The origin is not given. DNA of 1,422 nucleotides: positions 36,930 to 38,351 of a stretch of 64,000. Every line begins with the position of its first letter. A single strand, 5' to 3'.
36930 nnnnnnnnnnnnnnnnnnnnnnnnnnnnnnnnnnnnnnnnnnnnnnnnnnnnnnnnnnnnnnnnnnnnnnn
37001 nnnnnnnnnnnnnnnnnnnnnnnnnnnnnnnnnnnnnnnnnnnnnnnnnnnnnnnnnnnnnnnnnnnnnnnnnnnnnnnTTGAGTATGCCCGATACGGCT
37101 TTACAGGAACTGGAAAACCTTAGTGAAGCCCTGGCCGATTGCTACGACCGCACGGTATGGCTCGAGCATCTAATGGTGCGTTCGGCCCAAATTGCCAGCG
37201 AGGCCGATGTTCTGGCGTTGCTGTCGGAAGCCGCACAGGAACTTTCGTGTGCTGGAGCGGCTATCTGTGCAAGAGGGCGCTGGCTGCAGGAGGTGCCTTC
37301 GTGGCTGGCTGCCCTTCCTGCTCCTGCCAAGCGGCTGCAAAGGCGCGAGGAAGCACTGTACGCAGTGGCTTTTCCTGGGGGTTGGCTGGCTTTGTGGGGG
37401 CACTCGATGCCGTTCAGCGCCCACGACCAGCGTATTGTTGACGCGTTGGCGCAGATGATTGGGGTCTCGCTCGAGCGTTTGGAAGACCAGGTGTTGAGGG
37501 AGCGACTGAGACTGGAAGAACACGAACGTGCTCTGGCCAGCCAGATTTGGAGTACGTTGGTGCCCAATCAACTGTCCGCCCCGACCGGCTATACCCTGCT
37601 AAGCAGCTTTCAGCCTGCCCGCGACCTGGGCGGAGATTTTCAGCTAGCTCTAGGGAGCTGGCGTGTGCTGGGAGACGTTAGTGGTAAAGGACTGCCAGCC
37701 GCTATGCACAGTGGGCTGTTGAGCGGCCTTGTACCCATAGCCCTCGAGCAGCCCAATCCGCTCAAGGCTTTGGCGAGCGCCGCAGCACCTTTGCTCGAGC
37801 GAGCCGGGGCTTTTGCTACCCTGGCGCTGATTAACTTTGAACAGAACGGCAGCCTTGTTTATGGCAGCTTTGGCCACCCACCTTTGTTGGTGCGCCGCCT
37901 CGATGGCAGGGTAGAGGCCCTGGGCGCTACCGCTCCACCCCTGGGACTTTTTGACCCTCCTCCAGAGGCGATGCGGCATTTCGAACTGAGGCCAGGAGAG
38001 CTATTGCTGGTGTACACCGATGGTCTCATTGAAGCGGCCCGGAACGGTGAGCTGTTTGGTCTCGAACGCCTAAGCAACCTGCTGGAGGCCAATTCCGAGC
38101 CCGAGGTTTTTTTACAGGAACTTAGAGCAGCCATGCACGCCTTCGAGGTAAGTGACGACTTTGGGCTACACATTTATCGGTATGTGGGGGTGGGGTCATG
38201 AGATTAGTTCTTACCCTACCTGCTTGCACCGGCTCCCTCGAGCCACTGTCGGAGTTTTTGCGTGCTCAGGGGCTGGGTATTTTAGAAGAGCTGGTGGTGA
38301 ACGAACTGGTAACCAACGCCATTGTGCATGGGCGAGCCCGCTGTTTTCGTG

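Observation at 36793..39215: Sigma-factor-less partner-switching module (STAS, PP2C, RsbW-like kinase, STAS, CheY) embedded in the middle of the glycan operon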

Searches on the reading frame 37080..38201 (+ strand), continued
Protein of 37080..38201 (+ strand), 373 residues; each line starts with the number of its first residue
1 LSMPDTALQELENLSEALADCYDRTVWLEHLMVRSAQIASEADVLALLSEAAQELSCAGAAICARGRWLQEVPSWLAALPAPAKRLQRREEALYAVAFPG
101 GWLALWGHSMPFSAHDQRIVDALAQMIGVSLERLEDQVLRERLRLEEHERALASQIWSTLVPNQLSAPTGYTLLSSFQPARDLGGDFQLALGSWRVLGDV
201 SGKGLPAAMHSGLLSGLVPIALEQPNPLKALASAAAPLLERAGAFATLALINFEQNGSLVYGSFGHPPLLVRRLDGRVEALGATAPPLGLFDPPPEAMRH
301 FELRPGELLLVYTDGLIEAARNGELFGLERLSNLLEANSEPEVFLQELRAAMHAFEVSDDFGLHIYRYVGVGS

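Call 21: list_cluster_members(proteins=[P0005, P0006, P0007, P0008, P0002, P0004])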
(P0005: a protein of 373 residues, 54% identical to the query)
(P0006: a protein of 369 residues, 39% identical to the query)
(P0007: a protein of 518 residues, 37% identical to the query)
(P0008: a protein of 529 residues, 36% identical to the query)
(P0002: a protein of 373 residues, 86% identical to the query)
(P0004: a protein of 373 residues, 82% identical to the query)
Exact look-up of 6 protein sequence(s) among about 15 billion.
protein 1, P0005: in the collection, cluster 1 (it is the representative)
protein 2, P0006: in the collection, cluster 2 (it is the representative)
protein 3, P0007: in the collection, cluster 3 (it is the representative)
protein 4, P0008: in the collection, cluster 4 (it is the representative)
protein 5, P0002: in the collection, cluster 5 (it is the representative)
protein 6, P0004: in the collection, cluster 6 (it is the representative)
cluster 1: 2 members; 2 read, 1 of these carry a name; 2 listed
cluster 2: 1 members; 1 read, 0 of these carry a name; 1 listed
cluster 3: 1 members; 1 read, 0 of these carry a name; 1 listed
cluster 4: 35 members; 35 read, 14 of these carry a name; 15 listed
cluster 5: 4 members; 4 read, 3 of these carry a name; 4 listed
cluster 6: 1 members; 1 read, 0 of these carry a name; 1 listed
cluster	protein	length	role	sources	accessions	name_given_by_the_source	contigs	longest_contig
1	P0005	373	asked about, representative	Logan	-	-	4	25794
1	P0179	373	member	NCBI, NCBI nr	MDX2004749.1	MAG: PP2C family protein-serine/threonine phosphatase [Meiothermus sp.] | PP2C family protein-serine/threonine phosphatase [Meiothermus sp.]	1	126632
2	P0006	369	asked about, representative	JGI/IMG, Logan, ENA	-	-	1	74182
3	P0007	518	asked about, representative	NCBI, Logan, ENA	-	-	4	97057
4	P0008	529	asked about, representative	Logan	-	-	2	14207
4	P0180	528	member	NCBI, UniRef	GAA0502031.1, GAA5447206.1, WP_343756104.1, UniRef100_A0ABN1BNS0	ATP-binding SpoIIE family protein phosphatase [Deinococcus depolymerans] | PPM-type phosphatase domain-containing protein n=1 Tax=Deinococcus depolymerans ...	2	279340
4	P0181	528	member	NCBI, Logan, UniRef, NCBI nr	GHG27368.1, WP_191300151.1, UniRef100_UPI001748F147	hypothetical protein GCM10017784_19900 [Deinococcus indicus] | ATP-binding SpoIIE family protein phosphatase n=1 Tax=Deinococcus indicus TaxID=223556 ... | ATP-binding SpoIIE family protein phosphatase [Deinococcus indicus]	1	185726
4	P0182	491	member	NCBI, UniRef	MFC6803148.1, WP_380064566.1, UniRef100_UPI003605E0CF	SpoIIE family protein phosphatase [Deinococcus caeni] | ATP-binding SpoIIE family protein phosphatase n=1 Tax=Deinococcus caeni TaxID=569127 ...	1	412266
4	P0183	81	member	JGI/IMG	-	anti-sigma regulatory factor (Ser/Thr protein kinase)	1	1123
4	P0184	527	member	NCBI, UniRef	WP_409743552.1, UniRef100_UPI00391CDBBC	SpoIIE family protein phosphatase [Deinococcus sp.] | ATP-binding SpoIIE family protein phosphatase n=1 Tax=Deinococcus sp. TaxID=47478 ...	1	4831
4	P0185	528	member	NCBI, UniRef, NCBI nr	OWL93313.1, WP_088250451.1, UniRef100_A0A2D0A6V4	hypothetical protein CBQ26_20425 [Deinococcus indicus] | PPM-type phosphatase domain-containing protein n=1 Tax=Deinococcus indicus TaxID=223556 ... | ATP-binding SpoIIE family protein phosphatase [Deinococcus indicus]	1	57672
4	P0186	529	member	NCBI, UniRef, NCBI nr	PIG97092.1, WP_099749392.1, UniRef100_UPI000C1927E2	ATP-binding SpoIIE family protein phosphatase [Deinococcus sp. UR1] | ATP-binding SpoIIE family protein phosphatase n=2 Tax=unclassified Deinococcus ...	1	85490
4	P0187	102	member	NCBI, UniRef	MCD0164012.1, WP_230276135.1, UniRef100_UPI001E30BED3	ATP-binding protein, partial [Deinococcus sp. 6YEL10] | ATP-binding protein n=1 Tax=Deinococcus sp. 6YEL10 TaxID=2745870 RepID=UPI001E30BED3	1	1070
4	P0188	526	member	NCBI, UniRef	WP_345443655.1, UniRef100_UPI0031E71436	ATP-binding SpoIIE family protein phosphatase [Deinococcus caeni] | ATP-binding SpoIIE family protein phosphatase n=1 Tax=Deinococcus caeni TaxID=569127 ...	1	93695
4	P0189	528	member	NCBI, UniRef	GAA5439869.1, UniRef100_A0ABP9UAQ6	hypothetical protein Dcae01_01376 [Deinococcus caeni] | PPM-type phosphatase domain-containing protein n=1 Tax=Deinococcus caeni TaxID=569127 ...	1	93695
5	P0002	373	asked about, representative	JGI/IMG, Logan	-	hypothetical protein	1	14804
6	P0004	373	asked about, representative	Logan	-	-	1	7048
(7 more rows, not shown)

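Call 34: search_solved_structures(query=A1, max_evalue=0.001, show_alignments=1)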
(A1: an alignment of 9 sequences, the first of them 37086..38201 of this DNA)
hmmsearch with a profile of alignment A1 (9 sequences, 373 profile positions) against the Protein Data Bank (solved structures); distinct sequences matched with E-value up to 0.001: 7.
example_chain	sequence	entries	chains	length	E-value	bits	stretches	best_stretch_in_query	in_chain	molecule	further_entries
3ke6_A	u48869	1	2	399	3e-10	42.9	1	182-317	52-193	Protein Rv1364c/MT1410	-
3t91_A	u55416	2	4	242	1.1e-09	41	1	238-367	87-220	Stage II sporulation protein E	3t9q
5mqh_A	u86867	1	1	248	1.2e-09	41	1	238-367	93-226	Serine phosphatase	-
5ucg_A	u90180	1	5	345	2.7e-09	39.7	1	238-367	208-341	Stage II sporulation protein E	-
6k4e_A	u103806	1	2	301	5e-07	32.3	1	147-366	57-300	Putative serine phosphatase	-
3es2_A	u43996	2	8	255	5.1e-07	32.3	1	134-317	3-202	Probable two-component response regulator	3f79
3eq2_A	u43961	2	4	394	7.7e-07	31.7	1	134-317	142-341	Probable two-component response regulator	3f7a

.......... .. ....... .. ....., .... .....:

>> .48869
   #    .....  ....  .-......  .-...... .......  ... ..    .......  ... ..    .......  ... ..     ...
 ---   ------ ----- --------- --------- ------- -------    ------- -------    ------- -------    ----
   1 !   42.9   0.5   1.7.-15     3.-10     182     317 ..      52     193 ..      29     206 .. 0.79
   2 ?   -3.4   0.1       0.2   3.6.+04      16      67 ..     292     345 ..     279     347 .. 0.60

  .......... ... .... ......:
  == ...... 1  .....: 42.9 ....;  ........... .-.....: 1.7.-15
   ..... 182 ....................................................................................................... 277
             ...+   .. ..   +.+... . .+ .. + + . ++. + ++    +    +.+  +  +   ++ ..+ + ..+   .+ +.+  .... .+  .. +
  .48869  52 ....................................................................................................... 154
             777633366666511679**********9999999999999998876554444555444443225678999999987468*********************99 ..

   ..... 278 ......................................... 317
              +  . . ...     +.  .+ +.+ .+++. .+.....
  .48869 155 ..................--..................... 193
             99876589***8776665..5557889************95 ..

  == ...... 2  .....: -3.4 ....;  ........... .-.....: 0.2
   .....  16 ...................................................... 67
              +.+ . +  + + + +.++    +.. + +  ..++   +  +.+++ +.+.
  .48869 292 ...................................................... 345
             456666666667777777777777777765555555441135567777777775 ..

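Call 50: predict_structure(alignment_id=A1)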
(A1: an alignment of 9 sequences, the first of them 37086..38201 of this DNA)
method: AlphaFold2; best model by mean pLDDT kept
length: 371 residues; sequences in the alignment: 9
mean_pLDDT: 89.2   pTM: 0.69
mean pLDDT of the five models: 89.2, 89.2, 88.9, 88.0, 88.0
residues with pLDDT >= 90: 230; 70-90: 131; 50-70: 9; < 50: 1
segments of 3 or more residues with pLDDT < 50: none
pLDDT, mean of each block of 10 residues (from residue 1): 74 73 83 89 92 93 92 93 90 93 90 89 92 90 91 91 90 85 90 93 91 92 88 89 93 93 93 94 85 77 94 90 93 95 94 84 88 41
secondary structure, 60 per line:
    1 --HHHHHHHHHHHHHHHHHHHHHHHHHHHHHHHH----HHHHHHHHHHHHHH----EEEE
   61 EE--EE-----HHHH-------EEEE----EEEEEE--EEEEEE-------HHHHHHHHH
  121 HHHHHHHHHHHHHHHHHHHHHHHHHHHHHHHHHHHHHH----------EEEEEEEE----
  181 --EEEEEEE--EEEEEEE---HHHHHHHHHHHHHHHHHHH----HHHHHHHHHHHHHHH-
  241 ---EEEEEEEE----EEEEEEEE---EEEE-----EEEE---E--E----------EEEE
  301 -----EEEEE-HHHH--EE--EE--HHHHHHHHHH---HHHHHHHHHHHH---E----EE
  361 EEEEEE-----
elements in order: H3-34 H39-52 E57-62 H72-75 E83-86 E91-96 E99-104 H112-158 E169-176 E183-189 E192-198 H202-220 H225-239 E244-251 E256-263 E267-270 E276-279 E297-300 E306-310 H312-315 H326-335 H339-350 E359-366

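Call 53: fold_search(model_id=the predicted structure, library=pdb)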
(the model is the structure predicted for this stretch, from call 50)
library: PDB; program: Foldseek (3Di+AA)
matches with E <= 10: 593; with E <= 0.001: 115
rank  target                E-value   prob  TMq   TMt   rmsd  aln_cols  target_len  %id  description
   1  3ke6_B                2.6e-12  1.00  0.45  0.48   3.8       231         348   24  The crystal structure of the RsbU and RsbW domains of Rv1364c from Mycobacterium tuberculosis (released 2010-11-10)
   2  3ke6_A                3.7e-12  1.00  0.46  0.48   4.2       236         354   24  The crystal structure of the RsbU and RsbW domains of Rv1364c from Mycobacterium tuberculosis (released 2010-11-10)
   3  6k4e_B                6.2e-12  1.00  0.47  0.67   4.5       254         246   19  SiaA-PP2C domain of Pseudomonas aeruginosa (released 2019-06-26)
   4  6k4e_A                1.7e-11  1.00  0.48  0.70   4.2       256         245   20  SiaA-PP2C domain of Pseudomonas aeruginosa (released 2019-06-26)
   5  2jfs                  3.9e-11  1.00  0.40  0.60   4.7       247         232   20  Crystal structure of the PPM Ser-Thr phosphatase MsPP from Mycobacterium smegmatis in complex with cacodylate (released 2007-07-24)
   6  3eq2_A                4.3e-11  1.00  0.47  0.48   5.2       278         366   22  Structure of Hexagonal Crystal form of Pseudomonas aeruginosa RssB (released 2009-10-20)
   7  2jfr                  5.1e-11  1.00  0.39  0.58   6.0       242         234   18  Crystal structure of the PPM Ser-Thr phosphatase MsPP from Mycobacterium smegmatis in complex with phosphate at 0.83 A r (released 2007-07-24)
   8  5ucg_B                6.8e-11  1.00  0.43  0.47  32.1       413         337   15  Structure of the PP2C Phosphatase Domain and a Fragment of the Regulatory Domain of the Cell Fate Determinant SpoIIE f (released 2017-05-31)
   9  5ucg_A                1.0e-10  1.00  0.43  0.45  30.6       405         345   15  Structure of the PP2C Phosphatase Domain and a Fragment of the Regulatory Domain of the Cell Fate Determinant SpoIIE f (released 2017-05-31)
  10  3f79_B                1.6e-10  1.00  0.45  0.69   5.0       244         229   22  Structure of pseudo-centered cell crystal form of the C-terminal phosphatase domain of P. aeruginosa RssB (released 2009-11-24)
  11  5ucg_E                1.8e-10  1.00  0.42  0.45  29.7       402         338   15  Structure of the PP2C Phosphatase Domain and a Fragment of the Regulatory Domain of the Cell Fate Determinant SpoIIE f (released 2017-05-31)
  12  3w40_A                2.3e-10  1.00  0.42  0.72   3.6       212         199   17  Crystal structure of RsbX in complex with magnesium in space group P1 (released 2014-01-22)
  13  5mqh                  2.3e-10  1.00  0.40  0.60   5.3       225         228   16  Structure of the Phosphatase Domain of the Cell Fate Determinant SpoIIE from Bacillus subtilis in a crystal form without (released 2017-05-31)
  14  3f79_F                2.9e-10  1.00  0.47  0.71   4.4       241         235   22  Structure of pseudo-centered cell crystal form of the C-terminal phosphatase domain of P. aeruginosa RssB (released 2009-11-24)
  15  3pu9_A                3.6e-10  1.00  0.45  0.67   4.2       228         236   21  Crystal structure of serine/threonine phosphatase Sphaerobacter thermophilus DSM 20745 (released 2010-12-22)
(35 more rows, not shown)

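Call 54: search_protein_families(library=pfam, max_evalue=10, proteins=[L001:10001-10510:+, L004:4671-5180:+, L006:10001-10600:+])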
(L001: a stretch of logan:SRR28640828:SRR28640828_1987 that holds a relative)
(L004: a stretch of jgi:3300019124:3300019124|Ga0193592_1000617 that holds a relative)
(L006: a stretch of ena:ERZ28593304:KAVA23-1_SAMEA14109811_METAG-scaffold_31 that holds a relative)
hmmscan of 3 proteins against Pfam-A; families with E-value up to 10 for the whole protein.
L001:10001-10510:+ (170 aa): 0 families

L004:4671-5180:+ (170 aa): 3 families
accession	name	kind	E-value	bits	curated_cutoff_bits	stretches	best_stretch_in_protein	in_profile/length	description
PF13185.12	GAF_2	-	0.098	13.3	28.6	1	48-120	52-131/136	GAF domain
PF03981.17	Ubiq_cyt_C_chap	-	0.3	11.6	21.5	1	122-157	69-104/140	Ubiquinol-cytochrome C chaperone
PF20072.4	DUF6468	-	1.5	9.4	26.9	1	108-149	4-44/76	Domain of unknown function (DUF6468)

L006:10001-10600:+ (200 aa): 0 families

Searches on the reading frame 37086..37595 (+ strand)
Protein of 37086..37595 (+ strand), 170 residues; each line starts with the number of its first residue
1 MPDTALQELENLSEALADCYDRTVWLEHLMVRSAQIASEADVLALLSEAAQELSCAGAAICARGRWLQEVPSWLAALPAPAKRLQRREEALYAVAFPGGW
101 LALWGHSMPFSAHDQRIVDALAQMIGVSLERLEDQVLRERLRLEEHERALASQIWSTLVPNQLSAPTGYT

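Call 54: search_protein_families(library=pfam, max_evalue=10, proteins=[window:37086-37595:+])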
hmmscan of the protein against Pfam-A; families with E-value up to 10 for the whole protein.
window:37086-37595:+ (170 aa): 1 family
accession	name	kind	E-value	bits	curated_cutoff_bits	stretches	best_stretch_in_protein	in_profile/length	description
PF05914.17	RIB43A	-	0.1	11.9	28.9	1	114-150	20-55/372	RIB43A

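Call 83: search_protein_representatives(protein=window:37086-37580:+)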
Query: 165 residues. Proteins with E-value up to 0.001 (for the whole library): 14; up to 1e-10: 13; up to 1e-30: 1. The best 14 are listed.
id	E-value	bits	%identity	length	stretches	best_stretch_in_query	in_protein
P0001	3.9e-89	313.1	92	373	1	1-165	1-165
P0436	8.8e-27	110.5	39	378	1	7-163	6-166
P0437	2.0e-22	96.4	38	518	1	8-164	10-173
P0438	7.8e-21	91.2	34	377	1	9-163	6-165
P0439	2.2e-18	83.2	30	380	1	6-163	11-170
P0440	2.5e-18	83.0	34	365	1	8-159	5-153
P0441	3.1e-16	76.3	34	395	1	9-163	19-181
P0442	4.7e-16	75.7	31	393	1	6-159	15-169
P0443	2.6e-15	73.3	29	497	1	8-163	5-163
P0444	9.6e-15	71.4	36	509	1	9-163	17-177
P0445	4.5e-14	69.2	30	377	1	8-159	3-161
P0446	2.1e-12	63.8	34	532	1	14-163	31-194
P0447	1.3e-11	61.2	38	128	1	7-105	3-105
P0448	2.6e-09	53.8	32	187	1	15-163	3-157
